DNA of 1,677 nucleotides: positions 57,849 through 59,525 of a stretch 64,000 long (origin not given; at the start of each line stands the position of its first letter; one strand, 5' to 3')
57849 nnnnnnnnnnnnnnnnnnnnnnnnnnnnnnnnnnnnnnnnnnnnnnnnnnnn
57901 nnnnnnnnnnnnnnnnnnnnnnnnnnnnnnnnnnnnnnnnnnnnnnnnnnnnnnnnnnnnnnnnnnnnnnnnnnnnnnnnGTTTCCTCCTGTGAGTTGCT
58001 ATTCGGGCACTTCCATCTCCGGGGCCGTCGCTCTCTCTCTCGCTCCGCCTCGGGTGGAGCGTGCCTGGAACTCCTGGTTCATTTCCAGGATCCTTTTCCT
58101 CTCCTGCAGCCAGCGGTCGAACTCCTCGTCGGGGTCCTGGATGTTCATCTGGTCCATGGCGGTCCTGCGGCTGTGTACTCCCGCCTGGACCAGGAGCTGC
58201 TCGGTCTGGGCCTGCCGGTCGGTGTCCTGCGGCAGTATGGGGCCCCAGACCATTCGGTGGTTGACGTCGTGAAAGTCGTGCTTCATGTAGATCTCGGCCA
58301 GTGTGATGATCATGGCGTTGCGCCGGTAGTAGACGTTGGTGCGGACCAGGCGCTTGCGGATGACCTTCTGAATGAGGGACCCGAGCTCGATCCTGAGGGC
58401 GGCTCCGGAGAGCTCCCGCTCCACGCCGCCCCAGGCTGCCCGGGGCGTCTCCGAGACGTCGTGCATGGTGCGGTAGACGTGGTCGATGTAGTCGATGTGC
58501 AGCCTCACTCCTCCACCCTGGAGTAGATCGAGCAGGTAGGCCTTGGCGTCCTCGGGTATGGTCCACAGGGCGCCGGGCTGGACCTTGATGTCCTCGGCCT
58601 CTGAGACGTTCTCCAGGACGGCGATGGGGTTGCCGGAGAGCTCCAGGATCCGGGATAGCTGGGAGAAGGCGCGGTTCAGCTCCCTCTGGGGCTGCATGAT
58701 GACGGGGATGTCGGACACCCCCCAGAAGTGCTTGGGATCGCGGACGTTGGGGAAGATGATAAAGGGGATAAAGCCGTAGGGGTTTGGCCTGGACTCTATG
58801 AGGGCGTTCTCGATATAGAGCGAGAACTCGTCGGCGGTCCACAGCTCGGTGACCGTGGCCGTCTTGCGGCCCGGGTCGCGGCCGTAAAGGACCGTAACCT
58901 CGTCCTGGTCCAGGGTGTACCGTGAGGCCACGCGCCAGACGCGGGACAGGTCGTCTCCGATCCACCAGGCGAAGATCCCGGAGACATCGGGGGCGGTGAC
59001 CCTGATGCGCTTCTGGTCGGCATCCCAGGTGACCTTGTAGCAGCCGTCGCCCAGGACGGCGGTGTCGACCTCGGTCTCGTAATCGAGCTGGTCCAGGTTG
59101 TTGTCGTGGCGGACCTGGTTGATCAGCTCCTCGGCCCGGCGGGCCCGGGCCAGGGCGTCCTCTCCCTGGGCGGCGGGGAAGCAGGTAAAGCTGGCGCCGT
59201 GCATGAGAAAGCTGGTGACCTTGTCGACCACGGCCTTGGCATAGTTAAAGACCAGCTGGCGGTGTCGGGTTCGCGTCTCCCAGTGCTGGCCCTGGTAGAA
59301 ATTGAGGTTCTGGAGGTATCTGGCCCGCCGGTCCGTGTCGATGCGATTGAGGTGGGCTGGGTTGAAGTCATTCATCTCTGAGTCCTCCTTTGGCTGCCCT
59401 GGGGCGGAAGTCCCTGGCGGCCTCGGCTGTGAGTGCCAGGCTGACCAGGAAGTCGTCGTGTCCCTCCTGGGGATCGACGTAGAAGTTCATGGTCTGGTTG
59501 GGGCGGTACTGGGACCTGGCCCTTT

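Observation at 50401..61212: Head-only morphogenesis operon: candidate capsid-forming satellite or minimal temperate phage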

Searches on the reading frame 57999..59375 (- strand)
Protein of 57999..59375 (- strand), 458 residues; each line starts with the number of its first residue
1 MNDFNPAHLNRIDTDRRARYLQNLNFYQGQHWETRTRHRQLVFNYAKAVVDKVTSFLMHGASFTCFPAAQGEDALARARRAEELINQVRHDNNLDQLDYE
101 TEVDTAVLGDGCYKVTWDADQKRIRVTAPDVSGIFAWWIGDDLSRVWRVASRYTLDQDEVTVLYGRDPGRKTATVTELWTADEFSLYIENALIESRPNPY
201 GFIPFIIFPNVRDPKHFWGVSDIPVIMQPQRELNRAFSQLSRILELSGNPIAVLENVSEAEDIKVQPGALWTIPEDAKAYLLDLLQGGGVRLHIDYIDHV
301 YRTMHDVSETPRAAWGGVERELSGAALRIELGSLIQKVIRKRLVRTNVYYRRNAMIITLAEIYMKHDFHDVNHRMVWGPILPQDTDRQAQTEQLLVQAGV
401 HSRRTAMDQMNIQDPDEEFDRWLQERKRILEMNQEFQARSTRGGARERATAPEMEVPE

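Call 7: search_protein_families(library=pfam, proteins=[window:57999-59375:-], max_evalue=0.01)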
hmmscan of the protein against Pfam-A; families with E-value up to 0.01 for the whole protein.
window:57999-59375:- (458 aa): 1 family
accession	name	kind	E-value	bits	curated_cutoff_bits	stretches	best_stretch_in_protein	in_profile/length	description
PF05133.19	SPP1_portal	-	6.7e-20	71.9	25.5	1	10-429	5-413/416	Phage portal protein, SPP1 Gp6-like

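Call 9: search_protein_families(library=phrogs, proteins=[window:57999-59375:-], max_evalue=0.01)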
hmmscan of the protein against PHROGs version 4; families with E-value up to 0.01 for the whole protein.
window:57999-59375:- (458 aa): 5 families
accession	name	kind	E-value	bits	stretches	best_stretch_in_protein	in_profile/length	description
phrog_64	-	head and packaging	4.6e-34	118.8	1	10-442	79-511/547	portal protein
phrog_104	-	head and packaging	3.8e-13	49.9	1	16-444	54-483/550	portal protein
phrog_533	-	head and packaging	1.2e-12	48.1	2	16-150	31-166/495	portal protein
phrog_156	-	head and packaging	8.2e-11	42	2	186-255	275-346/681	portal protein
phrog_332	-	connector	2.6e-06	27.1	1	194-276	253-335/560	head-tail adaptor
